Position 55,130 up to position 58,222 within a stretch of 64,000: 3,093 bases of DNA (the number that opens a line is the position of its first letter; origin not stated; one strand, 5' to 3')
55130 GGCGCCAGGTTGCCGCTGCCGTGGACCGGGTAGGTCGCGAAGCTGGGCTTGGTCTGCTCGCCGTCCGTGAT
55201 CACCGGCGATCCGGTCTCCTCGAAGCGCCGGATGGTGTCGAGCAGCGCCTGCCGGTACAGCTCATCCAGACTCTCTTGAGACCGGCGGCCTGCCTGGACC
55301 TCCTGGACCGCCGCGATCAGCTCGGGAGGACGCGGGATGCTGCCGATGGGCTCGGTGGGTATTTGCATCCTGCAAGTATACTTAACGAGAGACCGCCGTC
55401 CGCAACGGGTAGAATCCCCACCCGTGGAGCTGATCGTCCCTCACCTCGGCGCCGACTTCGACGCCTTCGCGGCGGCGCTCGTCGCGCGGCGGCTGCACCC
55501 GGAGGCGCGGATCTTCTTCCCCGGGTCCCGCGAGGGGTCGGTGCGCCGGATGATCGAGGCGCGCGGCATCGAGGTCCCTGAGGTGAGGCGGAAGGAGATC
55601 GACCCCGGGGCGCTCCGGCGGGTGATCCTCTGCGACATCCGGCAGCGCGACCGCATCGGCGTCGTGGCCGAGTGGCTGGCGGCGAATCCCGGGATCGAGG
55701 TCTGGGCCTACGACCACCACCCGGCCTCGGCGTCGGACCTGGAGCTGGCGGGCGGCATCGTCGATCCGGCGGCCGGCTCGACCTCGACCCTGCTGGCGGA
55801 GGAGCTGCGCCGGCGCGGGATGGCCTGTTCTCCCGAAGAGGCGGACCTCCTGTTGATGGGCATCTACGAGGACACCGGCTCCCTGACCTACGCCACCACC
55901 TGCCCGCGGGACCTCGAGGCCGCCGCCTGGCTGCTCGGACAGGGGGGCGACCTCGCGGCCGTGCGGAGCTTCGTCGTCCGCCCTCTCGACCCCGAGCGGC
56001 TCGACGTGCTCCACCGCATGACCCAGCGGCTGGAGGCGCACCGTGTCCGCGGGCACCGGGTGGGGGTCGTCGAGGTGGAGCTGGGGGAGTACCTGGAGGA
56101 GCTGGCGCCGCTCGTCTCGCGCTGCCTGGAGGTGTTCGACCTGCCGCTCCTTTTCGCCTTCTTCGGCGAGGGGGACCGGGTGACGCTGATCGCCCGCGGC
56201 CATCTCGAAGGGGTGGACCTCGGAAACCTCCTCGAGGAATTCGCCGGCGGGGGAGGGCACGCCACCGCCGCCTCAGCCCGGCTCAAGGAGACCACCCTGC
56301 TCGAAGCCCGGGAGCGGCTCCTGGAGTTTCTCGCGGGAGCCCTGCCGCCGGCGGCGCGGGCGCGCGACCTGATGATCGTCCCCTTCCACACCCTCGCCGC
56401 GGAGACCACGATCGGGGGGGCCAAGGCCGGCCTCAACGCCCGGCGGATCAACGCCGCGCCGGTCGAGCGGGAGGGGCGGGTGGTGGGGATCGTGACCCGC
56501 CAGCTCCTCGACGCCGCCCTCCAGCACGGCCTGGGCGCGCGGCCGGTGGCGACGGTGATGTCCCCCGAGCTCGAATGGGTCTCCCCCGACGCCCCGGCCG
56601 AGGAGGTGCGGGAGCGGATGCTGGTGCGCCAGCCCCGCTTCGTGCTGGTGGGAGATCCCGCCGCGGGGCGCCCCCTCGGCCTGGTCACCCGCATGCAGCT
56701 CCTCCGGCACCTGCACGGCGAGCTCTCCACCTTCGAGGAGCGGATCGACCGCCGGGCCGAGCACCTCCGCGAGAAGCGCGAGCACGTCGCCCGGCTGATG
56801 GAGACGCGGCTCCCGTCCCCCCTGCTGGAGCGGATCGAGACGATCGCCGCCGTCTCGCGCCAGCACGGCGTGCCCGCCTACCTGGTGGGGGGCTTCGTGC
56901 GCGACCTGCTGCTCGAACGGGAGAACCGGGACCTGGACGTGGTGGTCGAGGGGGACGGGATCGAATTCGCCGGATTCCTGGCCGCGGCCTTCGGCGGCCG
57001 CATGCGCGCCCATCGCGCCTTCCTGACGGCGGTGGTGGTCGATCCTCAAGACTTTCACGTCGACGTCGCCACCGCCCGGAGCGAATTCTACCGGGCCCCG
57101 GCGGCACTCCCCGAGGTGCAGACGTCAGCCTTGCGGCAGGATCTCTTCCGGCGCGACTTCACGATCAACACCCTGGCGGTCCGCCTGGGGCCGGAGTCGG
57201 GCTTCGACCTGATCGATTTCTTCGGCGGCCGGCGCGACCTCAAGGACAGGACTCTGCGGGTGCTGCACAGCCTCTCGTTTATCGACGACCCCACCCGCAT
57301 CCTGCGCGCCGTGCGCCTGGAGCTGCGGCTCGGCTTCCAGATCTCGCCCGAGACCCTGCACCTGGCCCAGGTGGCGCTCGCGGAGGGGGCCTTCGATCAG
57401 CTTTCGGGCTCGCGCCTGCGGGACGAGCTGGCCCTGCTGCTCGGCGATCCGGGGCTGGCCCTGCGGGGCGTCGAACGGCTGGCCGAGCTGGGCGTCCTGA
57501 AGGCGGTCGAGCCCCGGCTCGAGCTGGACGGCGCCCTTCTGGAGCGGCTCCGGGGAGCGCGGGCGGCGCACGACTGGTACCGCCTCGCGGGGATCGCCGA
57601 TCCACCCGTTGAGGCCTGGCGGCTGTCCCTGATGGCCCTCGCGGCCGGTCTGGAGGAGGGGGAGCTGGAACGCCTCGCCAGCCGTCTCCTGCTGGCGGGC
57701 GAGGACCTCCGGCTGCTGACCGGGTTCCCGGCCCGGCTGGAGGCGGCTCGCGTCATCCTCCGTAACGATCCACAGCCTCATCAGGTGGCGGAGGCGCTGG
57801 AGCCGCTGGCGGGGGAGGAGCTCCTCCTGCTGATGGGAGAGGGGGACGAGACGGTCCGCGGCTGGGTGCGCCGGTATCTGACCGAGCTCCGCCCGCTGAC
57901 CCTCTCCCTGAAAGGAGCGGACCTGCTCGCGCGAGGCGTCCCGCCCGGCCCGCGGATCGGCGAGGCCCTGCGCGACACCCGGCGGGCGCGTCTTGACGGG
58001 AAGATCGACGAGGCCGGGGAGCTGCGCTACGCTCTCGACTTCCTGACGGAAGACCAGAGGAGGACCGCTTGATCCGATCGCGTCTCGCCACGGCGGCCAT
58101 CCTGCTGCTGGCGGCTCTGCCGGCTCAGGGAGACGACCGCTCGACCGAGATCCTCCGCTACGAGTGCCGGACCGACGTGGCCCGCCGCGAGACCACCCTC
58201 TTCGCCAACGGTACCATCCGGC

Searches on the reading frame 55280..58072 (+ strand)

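Call 28: search_protein_families(library=pfam, max_evalue=0.001, proteins=[window:55280-58072:+])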
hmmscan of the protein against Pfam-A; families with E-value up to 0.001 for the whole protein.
window:55280-58072:+ (930 aa): 4 families
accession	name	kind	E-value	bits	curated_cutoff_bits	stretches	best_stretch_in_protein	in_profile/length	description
PF01743.26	PolyA_pol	-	1e-26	94.1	23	1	533-660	1-126/126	Poly A polymerase head domain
PF00571.33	CBS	-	3.8e-13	50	24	2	423-479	1-56/57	CBS domain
PF01368.27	DHH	-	2e-07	31.8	28.1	1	51-195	3-125/125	DHH family, N-terminal domain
PF02272.25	DHHA1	-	9.1e-07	29.7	25.9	1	273-351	16-96/102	DHHA1 domain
